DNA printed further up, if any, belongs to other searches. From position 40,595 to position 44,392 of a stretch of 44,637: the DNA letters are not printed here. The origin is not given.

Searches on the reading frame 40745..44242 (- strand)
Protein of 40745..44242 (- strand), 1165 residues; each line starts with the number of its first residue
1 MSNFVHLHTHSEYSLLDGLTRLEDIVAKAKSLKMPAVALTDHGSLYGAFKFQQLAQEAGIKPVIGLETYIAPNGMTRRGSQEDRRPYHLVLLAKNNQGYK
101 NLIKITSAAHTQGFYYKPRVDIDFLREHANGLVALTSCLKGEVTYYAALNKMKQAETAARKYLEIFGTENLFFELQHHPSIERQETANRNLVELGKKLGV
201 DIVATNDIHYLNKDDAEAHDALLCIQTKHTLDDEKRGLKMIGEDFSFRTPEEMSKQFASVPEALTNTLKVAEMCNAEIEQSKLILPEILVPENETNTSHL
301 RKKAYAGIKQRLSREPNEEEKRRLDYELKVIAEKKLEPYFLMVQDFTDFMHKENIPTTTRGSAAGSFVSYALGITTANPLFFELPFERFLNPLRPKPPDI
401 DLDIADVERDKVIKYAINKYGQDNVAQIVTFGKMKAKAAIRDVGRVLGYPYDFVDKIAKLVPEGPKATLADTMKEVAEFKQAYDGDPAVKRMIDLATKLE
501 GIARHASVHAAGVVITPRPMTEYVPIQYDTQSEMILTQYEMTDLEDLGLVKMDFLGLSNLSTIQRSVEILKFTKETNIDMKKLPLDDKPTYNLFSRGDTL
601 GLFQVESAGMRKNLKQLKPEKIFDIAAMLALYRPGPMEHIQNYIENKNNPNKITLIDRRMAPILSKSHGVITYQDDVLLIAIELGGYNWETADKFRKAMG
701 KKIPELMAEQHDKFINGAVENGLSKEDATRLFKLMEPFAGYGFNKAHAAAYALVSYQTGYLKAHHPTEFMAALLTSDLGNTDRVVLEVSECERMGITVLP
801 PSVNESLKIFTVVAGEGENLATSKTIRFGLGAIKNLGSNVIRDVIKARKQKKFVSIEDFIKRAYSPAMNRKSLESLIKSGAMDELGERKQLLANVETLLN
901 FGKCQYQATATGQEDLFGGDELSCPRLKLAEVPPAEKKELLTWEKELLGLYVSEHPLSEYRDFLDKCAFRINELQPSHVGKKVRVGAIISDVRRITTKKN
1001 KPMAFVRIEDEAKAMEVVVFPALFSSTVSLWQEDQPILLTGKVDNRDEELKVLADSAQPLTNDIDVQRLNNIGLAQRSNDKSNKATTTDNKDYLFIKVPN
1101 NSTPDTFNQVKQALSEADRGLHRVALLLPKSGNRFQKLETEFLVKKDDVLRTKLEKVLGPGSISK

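Call 66: search_protein_families(library=pfam, proteins=[window:40745-44242:-], max_evalue=0.00001)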
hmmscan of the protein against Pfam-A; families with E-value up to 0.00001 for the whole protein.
window:40745-44242:- (1165 aa): 5 families
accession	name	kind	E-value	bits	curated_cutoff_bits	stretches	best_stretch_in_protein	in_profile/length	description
PF07733.18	DNA_pol3_alpha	-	1.1e-94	317.4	23.9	1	299-556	2-260/260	Bacterial DNA polymerase III alpha NTPase domain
PF02811.25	PHP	-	3.2e-55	187.4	26.4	1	6-178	1-164/164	PHP domain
PF17657.6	DNA_pol3_finger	-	3.8e-52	176.4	22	1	559-722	1-166/166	Bacterial DNA polymerase III alpha subunit finger domain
PF14579.12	HHH_6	-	4.3e-25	88.2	25.6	1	795-890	1-89/90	Helix-hairpin-helix motif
PF01336.31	tRNA_anti-codon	-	1.1e-08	35.3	27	1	983-1060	1-75/75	OB-fold nucleic acid binding domain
